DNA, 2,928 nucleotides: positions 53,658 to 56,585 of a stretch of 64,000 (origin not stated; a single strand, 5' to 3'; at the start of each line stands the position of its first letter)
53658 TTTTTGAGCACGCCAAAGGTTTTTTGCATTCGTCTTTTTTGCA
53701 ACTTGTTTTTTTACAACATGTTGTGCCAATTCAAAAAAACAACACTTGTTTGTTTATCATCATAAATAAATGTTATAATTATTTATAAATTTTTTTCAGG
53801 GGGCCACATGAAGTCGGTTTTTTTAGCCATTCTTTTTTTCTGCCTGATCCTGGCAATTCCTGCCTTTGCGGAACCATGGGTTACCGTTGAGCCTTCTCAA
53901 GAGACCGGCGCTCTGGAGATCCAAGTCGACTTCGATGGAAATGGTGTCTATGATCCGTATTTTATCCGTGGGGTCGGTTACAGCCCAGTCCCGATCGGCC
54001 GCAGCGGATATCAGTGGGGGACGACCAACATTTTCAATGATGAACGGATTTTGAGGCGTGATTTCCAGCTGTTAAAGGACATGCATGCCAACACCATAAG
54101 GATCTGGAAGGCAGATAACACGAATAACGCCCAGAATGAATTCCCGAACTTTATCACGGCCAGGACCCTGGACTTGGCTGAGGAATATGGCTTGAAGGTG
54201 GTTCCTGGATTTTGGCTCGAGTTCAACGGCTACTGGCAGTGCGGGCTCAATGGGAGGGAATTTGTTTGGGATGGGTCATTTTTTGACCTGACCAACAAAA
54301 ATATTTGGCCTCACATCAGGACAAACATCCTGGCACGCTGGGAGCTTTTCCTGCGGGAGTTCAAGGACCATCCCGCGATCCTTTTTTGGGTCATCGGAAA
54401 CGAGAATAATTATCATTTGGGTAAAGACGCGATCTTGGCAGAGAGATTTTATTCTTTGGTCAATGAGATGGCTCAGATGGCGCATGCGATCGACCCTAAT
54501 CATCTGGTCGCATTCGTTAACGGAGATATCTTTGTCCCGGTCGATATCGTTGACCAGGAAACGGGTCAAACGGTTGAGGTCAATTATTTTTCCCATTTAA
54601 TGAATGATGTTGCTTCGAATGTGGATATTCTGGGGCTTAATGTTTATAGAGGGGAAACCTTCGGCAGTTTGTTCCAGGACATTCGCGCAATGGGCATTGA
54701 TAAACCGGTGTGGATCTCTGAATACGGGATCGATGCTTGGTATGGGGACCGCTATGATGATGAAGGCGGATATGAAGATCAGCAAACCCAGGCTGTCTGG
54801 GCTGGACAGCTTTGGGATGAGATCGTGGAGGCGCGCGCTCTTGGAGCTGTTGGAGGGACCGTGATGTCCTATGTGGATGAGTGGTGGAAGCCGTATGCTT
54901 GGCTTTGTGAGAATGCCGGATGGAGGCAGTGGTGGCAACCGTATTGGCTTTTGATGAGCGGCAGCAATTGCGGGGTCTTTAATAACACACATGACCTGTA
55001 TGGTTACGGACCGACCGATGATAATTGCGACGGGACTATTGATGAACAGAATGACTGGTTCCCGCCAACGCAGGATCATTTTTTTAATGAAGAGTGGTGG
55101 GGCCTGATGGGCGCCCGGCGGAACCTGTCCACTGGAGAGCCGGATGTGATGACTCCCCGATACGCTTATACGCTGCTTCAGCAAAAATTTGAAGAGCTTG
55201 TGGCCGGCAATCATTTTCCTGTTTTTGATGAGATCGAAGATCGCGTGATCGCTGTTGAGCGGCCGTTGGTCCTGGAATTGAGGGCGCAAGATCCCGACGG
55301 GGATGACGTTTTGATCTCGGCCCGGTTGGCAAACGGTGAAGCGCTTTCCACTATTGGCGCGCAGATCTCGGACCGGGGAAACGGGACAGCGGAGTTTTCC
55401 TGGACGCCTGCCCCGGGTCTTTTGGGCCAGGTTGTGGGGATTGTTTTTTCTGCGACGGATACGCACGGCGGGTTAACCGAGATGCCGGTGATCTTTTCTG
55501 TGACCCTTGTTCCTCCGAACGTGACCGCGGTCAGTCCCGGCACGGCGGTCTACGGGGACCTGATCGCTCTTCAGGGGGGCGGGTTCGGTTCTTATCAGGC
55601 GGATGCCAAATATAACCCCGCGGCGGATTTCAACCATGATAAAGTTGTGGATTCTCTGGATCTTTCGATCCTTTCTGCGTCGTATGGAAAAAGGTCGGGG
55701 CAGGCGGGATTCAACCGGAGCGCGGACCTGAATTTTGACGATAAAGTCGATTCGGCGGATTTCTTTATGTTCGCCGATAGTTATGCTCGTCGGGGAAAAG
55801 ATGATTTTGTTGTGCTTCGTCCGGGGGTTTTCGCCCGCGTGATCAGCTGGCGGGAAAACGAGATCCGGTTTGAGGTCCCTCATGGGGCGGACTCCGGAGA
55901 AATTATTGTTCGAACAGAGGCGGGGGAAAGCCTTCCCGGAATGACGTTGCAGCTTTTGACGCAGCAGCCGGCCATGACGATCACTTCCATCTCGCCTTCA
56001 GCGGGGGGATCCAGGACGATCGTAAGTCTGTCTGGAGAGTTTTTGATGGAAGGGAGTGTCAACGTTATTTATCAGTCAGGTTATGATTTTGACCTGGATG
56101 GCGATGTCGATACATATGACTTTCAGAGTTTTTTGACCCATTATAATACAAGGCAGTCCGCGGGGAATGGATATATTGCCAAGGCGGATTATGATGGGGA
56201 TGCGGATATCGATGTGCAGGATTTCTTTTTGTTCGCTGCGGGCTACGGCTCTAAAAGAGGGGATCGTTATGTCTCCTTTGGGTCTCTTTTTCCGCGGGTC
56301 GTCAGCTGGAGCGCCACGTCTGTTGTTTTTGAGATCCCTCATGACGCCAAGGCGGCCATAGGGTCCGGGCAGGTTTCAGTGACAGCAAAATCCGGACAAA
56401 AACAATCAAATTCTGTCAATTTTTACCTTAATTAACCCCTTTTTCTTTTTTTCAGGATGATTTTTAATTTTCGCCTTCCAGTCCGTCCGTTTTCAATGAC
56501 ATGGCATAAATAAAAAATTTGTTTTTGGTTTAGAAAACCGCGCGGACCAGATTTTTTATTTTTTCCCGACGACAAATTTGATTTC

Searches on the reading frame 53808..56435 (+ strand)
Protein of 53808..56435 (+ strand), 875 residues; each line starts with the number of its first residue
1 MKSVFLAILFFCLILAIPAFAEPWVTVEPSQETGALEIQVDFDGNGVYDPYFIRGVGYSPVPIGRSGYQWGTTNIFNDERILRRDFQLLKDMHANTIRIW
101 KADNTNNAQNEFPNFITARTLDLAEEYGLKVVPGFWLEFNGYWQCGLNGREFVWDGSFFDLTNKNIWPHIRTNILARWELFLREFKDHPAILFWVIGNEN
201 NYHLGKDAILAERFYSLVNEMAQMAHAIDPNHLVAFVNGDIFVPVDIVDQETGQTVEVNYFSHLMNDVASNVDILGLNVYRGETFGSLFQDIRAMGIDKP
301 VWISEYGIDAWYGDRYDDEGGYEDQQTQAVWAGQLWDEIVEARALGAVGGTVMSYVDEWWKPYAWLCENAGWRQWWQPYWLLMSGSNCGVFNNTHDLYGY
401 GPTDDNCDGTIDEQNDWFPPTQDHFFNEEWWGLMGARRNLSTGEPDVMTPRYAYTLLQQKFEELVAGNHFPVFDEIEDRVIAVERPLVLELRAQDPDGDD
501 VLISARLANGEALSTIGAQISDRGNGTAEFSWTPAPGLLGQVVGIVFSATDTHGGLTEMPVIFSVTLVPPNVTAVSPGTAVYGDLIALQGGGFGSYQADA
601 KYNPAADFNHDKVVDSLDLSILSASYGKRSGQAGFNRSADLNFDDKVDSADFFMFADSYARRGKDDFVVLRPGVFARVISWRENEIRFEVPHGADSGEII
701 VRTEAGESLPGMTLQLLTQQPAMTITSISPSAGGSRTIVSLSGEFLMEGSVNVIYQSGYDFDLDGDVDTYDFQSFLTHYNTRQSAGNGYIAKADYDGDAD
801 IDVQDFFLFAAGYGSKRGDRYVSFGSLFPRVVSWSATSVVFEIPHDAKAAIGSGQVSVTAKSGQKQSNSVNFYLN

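Call 82: search_protein_families(library=pfam, proteins=[window:53808-56435:+], max_evalue=0.00001)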
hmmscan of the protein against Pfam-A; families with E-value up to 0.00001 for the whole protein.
window:53808-56435:+ (875 aa): 4 families
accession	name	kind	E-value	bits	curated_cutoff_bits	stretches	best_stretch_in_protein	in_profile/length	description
PF02836.23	Glyco_hydro_2_C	-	3.5e-10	39.9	21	1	79-312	35-216/302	Glycosyl hydrolases family 2, TIM barrel domain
PF00404.24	Dockerin_1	-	4e-08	33.8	22.9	1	606-653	2-50/57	Dockerin type I domain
PF01833.30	TIG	-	5.6e-08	33.1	20.9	0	804-872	24-82/84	IPT/TIG domain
PF03198.20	Glyco_hydro_72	-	4.8e-06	26.5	25.9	0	49-109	26-83/314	Glucanosyltransferase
